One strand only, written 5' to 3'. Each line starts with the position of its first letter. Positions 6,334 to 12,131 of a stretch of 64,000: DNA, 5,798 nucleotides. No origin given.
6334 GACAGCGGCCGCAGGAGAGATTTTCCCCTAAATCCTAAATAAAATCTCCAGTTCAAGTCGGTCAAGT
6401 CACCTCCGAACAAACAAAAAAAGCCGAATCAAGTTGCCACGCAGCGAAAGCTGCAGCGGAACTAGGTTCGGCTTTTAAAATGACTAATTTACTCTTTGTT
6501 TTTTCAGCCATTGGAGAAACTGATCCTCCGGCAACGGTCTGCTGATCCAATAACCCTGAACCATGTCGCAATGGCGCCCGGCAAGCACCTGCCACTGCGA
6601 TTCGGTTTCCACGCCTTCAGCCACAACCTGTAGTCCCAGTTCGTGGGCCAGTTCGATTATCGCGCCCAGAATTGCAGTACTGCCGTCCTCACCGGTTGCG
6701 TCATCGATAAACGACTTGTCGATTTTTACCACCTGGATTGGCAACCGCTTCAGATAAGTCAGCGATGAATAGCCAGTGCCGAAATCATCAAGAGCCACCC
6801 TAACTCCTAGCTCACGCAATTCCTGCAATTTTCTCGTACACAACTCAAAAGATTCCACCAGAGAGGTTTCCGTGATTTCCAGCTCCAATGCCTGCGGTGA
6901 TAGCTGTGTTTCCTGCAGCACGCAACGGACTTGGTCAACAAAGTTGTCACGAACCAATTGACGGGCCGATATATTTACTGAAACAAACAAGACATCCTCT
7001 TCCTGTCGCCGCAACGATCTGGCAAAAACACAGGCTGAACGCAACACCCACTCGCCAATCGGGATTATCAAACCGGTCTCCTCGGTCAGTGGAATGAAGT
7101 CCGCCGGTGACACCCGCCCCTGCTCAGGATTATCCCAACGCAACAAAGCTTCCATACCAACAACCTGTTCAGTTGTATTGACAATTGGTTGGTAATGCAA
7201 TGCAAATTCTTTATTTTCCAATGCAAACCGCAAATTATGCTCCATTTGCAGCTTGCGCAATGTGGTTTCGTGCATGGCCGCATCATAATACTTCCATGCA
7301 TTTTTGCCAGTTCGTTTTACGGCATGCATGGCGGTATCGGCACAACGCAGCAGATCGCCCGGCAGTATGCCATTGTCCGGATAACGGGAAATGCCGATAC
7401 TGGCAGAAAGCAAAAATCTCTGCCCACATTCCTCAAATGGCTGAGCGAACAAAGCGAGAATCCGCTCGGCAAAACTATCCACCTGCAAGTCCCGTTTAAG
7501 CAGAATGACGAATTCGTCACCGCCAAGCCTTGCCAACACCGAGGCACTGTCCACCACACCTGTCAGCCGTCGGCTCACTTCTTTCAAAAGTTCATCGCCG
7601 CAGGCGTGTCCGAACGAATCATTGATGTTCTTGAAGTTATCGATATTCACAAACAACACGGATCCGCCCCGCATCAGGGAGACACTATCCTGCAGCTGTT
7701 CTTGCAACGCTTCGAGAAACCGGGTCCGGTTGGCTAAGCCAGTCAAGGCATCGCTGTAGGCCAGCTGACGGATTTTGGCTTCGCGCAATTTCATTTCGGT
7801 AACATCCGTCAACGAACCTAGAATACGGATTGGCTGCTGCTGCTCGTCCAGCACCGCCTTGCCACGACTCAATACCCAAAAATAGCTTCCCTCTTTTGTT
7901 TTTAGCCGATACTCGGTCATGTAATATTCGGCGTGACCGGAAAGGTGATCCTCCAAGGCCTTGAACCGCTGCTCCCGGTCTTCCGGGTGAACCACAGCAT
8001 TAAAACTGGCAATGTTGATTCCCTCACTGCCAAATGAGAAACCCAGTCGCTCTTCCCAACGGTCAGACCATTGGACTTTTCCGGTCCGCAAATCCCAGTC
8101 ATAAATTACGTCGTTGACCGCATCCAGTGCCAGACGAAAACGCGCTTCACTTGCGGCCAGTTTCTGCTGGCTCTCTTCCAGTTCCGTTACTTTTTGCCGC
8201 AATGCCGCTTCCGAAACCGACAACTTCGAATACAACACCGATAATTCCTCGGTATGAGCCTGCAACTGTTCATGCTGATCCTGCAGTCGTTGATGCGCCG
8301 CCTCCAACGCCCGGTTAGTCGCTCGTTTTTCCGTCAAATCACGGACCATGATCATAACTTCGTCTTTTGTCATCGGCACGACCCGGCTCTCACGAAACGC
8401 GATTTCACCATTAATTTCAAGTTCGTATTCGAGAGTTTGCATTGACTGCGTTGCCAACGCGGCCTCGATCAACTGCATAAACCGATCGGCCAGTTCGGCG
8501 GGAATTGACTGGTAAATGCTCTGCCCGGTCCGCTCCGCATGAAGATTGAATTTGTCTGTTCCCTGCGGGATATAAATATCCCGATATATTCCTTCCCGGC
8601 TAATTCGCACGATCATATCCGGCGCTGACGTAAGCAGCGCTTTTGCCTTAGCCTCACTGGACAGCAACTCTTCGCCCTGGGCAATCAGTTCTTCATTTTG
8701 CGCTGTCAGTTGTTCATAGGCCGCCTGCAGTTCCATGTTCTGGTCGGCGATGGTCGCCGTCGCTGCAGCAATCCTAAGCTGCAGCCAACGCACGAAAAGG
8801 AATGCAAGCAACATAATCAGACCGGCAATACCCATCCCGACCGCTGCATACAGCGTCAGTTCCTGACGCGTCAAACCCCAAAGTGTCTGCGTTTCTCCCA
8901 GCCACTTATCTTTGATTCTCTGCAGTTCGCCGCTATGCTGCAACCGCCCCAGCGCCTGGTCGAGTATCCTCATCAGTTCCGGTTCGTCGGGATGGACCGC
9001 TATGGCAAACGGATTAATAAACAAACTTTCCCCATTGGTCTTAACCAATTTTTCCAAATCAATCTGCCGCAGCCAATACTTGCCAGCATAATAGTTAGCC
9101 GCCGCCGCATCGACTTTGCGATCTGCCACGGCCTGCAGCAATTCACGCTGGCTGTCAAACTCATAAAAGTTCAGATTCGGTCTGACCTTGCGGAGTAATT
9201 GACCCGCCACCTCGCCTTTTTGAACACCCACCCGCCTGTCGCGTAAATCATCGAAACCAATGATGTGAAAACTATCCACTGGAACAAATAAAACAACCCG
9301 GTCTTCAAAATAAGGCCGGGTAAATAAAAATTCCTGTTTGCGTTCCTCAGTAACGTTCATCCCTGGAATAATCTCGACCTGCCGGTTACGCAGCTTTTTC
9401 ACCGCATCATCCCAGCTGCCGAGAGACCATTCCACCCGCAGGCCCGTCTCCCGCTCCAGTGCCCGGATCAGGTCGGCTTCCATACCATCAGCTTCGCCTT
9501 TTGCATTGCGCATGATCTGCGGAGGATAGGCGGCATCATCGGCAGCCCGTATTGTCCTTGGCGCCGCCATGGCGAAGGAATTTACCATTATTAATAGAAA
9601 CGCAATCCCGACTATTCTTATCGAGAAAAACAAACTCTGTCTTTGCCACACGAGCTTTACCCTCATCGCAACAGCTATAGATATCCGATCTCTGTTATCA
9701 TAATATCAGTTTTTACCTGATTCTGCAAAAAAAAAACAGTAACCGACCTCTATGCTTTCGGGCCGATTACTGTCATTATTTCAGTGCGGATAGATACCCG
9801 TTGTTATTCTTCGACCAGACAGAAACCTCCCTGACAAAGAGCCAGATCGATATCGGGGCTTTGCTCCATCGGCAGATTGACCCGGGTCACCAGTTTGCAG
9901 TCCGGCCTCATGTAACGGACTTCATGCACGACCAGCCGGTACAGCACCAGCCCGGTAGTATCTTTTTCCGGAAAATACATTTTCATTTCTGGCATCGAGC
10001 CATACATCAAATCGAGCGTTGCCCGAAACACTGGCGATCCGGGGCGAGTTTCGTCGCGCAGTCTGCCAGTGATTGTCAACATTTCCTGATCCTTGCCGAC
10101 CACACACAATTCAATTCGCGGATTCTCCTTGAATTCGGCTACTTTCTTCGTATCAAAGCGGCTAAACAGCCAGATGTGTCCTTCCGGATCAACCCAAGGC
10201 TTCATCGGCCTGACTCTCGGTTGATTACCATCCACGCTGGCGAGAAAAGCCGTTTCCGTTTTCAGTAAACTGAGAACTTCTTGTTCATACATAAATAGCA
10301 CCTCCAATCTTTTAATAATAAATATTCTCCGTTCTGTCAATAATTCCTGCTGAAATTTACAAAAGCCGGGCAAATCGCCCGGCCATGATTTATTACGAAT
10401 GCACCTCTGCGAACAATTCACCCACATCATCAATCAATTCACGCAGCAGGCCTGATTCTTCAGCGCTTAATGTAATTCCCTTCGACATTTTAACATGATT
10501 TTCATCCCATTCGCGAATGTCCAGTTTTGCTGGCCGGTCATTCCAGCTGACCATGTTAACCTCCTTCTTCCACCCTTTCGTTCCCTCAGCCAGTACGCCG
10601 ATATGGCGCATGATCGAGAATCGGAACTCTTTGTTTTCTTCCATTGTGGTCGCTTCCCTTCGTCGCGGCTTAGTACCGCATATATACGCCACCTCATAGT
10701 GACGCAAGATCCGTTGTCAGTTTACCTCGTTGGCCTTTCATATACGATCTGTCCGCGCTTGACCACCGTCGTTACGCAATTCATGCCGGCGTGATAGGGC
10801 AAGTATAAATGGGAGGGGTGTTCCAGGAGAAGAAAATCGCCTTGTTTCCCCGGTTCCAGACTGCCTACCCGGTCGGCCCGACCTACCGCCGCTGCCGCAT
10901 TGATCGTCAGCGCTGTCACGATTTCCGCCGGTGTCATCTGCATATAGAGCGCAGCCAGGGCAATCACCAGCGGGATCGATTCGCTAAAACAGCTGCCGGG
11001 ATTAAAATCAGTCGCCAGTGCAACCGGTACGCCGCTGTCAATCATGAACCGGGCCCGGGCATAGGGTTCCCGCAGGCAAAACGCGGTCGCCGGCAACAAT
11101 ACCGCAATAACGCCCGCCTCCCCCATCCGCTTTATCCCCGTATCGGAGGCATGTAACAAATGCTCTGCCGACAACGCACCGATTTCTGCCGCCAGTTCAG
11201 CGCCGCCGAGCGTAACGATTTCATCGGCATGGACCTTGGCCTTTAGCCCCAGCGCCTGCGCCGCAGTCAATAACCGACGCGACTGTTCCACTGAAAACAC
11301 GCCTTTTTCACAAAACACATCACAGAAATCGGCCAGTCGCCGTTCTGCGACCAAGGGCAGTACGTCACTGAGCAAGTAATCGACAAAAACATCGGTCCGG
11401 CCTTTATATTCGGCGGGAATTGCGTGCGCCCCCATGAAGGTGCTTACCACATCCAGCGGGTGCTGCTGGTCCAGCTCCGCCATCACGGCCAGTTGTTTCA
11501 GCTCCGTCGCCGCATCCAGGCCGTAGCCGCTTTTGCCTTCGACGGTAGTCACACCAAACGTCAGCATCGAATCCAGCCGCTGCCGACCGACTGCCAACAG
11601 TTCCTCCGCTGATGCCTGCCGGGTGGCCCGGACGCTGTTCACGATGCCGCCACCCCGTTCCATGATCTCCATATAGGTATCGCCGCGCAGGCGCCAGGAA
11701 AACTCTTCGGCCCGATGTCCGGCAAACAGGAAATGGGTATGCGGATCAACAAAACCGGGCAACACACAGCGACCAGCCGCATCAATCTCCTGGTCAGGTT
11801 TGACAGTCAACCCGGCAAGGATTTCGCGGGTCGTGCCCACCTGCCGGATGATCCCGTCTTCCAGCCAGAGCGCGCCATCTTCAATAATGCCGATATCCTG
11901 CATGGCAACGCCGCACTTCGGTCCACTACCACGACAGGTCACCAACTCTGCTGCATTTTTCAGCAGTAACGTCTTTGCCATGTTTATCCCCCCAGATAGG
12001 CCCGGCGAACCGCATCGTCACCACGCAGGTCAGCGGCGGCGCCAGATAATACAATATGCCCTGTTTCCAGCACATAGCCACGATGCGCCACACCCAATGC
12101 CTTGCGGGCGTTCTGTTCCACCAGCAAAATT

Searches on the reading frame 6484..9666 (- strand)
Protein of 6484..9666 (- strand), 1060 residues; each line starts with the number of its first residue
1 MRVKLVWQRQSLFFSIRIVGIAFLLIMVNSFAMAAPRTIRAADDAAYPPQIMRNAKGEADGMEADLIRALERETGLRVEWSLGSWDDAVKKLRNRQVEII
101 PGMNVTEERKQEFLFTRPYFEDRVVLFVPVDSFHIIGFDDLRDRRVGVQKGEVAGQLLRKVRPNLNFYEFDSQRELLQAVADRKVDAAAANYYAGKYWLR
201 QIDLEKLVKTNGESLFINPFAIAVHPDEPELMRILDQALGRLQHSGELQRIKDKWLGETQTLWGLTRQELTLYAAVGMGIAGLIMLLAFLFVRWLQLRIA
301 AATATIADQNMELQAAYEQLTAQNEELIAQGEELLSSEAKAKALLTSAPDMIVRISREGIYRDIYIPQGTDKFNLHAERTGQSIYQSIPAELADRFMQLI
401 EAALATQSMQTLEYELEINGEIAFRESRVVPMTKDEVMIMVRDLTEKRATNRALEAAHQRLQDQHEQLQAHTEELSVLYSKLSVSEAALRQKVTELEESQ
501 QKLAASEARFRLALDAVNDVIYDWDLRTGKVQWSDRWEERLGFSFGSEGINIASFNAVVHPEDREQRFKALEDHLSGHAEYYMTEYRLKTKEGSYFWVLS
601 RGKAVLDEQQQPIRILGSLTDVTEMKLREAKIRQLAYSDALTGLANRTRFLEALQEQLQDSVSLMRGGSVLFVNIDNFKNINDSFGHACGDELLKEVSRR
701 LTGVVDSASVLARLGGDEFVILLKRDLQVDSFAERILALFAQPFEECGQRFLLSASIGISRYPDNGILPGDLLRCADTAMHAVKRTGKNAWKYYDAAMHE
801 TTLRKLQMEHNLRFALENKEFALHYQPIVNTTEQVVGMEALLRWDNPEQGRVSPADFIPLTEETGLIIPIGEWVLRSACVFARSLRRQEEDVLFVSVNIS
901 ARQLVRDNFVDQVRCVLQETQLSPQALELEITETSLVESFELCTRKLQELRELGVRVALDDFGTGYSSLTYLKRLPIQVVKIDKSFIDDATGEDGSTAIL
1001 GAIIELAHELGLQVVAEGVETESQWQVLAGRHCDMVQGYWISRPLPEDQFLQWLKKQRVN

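Call 25: search_protein_families(library=pfam, proteins=[window:6484-9666:-], max_evalue=0.00001)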
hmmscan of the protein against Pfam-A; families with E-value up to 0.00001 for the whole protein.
window:6484-9666:- (1060 aa): 6 families
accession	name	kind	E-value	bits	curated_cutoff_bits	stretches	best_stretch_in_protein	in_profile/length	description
PF00563.25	EAL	-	5.1e-76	255.6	31.3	1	811-1044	3-236/236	EAL domain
PF00990.26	GGDEF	-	1.7e-42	145.4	23.8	1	636-789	1-160/161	Diguanylate cyclase, GGDEF domain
PF00497.25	SBP_bac_3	-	9.6e-30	103.5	26.4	1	39-258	1-132/132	Bacterial extracellular solute-binding proteins, family 3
PF08447.18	PAS_3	-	1.4e-20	73.7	25.6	1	531-617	2-87/89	PAS fold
PF08448.16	PAS_4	-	6.7e-10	39.6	23.1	1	345-448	1-109/110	PAS fold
PF00989.32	PAS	-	1.3e-09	38.5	22.6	1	509-622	2-113/113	PAS fold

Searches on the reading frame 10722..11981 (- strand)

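Call 25: search_protein_families(library=pfam, proteins=[window:10722-11981:-], max_evalue=0.00001)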
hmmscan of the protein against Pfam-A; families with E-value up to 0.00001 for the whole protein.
window:10722-11981:- (419 aa): 2 families
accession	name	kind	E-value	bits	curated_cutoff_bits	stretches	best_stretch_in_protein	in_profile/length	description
PF07969.17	Amidohydro_3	-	8.6e-25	88.6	29.7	2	122-414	151-472/472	Amidohydrolase family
PF01979.26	Amidohydro_1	-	1.5e-21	77.5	25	1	269-413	192-345/345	Amidohydrolase family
